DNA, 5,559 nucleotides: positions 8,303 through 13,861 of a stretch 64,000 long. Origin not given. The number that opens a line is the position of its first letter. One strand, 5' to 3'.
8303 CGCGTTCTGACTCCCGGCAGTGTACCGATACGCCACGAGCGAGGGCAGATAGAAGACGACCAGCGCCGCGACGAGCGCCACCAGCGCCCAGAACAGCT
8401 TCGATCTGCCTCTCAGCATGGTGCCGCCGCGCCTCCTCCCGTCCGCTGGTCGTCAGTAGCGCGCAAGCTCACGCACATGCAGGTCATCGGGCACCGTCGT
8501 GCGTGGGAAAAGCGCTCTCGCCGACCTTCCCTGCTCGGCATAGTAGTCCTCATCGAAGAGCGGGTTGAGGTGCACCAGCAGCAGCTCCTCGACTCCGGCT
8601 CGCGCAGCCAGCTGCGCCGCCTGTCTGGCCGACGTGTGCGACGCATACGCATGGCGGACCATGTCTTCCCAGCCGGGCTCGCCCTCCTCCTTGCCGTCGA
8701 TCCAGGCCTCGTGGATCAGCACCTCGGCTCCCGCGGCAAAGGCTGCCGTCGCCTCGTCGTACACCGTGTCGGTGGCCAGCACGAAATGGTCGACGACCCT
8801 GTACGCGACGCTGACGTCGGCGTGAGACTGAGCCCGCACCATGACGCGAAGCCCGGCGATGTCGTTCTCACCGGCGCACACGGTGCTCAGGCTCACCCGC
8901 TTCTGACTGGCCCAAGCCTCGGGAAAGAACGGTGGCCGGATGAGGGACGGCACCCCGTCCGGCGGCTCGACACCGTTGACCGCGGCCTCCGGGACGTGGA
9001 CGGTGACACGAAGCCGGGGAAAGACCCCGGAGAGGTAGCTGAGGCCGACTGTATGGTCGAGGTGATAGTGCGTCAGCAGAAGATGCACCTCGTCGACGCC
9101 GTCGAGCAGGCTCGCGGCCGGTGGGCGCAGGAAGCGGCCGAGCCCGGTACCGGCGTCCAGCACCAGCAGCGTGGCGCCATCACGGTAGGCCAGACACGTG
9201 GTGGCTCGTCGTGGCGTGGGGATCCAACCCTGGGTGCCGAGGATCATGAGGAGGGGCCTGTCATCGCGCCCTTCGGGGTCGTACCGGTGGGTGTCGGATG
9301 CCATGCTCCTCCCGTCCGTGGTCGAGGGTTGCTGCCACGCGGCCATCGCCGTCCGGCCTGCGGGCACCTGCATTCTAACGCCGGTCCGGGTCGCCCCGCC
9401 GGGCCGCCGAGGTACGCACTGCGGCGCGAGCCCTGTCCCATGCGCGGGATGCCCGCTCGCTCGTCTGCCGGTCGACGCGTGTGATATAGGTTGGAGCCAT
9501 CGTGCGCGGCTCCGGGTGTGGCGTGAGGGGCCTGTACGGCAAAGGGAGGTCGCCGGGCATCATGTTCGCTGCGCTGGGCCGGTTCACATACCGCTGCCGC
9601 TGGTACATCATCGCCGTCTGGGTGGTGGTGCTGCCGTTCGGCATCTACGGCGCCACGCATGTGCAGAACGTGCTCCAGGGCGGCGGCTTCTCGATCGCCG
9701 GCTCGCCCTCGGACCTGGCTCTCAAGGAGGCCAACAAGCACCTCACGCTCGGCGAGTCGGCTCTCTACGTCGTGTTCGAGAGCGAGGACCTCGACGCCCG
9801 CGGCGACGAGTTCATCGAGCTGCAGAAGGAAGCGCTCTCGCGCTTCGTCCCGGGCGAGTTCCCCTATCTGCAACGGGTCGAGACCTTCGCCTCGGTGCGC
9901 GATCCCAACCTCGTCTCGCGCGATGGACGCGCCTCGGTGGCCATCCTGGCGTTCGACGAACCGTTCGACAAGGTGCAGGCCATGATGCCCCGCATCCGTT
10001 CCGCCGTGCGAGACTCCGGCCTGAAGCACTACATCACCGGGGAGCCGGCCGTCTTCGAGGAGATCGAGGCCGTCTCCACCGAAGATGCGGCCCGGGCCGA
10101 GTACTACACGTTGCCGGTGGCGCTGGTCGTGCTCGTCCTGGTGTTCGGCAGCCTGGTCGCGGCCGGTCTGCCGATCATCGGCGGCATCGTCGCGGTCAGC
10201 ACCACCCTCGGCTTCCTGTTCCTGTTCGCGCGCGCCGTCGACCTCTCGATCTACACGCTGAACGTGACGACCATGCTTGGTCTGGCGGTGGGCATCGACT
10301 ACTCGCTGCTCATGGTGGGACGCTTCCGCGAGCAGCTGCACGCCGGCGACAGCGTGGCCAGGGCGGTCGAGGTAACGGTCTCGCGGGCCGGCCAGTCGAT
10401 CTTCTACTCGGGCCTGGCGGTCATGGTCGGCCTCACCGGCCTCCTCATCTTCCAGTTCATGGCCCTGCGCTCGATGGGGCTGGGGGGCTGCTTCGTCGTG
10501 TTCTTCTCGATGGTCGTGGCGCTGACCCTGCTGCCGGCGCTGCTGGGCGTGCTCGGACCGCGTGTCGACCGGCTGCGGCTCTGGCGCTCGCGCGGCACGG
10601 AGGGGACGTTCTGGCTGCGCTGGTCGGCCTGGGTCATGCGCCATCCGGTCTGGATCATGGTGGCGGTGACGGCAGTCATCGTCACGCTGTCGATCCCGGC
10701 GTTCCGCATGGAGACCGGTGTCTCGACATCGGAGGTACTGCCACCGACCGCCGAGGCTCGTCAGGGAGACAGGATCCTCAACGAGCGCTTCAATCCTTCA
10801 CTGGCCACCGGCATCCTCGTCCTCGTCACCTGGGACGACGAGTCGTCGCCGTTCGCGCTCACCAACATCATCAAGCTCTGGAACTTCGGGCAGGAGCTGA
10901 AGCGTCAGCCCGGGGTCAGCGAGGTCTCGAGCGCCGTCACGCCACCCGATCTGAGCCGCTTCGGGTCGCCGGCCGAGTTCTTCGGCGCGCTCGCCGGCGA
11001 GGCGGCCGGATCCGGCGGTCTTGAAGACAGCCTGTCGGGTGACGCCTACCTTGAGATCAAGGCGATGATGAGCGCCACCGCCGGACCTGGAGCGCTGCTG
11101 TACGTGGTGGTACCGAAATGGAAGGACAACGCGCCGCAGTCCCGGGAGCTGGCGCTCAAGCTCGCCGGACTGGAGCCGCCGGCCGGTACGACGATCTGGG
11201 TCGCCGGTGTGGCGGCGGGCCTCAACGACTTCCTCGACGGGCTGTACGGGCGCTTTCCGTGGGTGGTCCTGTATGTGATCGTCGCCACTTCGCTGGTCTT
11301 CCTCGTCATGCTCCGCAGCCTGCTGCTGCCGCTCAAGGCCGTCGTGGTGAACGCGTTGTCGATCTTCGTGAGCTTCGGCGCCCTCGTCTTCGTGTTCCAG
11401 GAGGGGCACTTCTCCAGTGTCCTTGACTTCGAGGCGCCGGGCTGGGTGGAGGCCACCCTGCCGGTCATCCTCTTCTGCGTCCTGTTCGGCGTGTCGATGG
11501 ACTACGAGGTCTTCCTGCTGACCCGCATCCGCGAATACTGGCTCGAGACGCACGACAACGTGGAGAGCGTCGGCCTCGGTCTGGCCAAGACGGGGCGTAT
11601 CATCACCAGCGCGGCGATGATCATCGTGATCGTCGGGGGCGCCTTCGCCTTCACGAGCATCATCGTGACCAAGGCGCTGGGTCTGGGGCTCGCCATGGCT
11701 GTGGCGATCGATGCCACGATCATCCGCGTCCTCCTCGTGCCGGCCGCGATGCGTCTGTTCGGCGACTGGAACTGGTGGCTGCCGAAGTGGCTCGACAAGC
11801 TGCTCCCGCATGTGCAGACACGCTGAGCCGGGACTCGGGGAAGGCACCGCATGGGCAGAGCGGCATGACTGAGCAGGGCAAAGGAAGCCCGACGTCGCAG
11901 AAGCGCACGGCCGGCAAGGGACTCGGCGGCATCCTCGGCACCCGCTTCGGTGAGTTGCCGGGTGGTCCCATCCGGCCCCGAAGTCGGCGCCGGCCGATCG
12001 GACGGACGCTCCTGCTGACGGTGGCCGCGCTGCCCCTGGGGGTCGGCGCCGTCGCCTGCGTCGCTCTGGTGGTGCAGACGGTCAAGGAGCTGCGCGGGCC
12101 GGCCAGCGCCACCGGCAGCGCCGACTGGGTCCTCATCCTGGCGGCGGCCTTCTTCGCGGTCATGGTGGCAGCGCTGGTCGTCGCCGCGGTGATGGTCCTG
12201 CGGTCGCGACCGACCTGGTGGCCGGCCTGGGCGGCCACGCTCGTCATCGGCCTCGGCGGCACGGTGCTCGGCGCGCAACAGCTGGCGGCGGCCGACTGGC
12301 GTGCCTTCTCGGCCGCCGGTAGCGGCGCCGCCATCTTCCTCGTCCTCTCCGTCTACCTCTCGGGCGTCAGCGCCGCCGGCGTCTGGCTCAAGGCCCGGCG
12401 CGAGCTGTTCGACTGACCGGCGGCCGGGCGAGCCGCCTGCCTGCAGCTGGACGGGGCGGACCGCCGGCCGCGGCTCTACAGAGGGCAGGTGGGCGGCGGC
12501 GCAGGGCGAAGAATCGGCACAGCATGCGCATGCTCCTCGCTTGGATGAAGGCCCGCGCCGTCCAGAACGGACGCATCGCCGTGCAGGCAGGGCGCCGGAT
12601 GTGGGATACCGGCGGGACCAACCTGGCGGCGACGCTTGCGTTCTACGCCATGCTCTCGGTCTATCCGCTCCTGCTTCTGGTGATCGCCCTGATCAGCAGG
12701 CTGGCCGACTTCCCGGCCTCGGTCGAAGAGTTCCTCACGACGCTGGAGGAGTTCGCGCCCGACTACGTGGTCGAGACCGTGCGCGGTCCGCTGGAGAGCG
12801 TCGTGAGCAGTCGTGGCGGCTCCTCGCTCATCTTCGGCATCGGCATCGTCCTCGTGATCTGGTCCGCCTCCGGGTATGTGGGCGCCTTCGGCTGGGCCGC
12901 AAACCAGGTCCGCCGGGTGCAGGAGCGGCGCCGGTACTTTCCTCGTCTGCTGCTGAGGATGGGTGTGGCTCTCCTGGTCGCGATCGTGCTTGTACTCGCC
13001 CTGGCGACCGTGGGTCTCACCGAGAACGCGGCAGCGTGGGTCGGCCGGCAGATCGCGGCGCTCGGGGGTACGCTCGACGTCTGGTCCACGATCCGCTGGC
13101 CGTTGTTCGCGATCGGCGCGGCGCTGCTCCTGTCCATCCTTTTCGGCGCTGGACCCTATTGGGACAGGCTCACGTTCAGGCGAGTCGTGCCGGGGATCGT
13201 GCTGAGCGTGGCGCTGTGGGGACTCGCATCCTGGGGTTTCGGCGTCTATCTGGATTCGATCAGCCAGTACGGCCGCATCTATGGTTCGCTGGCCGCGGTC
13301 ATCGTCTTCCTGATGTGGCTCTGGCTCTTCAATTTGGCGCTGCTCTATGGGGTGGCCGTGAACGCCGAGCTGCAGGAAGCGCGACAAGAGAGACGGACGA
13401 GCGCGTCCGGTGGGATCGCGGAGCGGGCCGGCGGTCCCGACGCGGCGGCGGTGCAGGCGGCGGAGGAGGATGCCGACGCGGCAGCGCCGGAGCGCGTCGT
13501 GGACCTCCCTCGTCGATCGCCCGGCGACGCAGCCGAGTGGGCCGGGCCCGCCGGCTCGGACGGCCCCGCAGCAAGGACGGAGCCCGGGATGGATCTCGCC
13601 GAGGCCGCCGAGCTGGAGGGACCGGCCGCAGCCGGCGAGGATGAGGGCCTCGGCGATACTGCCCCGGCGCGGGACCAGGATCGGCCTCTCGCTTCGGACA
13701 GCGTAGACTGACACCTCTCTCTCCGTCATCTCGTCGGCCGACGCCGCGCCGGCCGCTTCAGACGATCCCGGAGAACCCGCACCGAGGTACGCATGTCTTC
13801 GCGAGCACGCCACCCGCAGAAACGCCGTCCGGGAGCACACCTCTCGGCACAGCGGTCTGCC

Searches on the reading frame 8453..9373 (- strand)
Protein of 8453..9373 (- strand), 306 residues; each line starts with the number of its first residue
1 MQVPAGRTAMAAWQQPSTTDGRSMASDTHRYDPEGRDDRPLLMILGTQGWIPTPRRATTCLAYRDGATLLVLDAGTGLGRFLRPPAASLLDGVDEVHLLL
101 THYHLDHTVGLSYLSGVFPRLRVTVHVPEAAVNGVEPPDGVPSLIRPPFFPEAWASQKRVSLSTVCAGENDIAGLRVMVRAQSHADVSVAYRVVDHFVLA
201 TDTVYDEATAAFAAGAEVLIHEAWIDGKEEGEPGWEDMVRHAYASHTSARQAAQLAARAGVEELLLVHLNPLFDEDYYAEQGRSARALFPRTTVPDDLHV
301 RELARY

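Call 36: search_protein_families(library=pfam, proteins=[window:8453-9373:-], max_evalue=0.001)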
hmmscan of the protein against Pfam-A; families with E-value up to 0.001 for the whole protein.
window:8453-9373:- (306 aa): 2 families
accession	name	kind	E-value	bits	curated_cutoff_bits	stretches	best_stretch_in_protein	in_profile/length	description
PF12706.13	Lactamase_B_2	-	1.8e-10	41.2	27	1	71-268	4-199/200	Beta-lactamase superfamily domain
PF00753.33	Lactamase_B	-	6.3e-07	30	22.7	1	55-225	3-162/196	Metallo-beta-lactamase superfamily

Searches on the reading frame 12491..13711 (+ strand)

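Call 10: search_protein_families(library=pfam, proteins=[window:12491-13711:+], max_evalue=0.01)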
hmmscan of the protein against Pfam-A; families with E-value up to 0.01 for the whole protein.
window:12491-13711:+ (406 aa): 1 family
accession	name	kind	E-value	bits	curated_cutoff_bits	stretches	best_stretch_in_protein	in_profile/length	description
PF03631.20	Virul_fac_BrkB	-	1.4e-49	169.6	33.7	1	41-297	4-258/259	Virulence factor BrkB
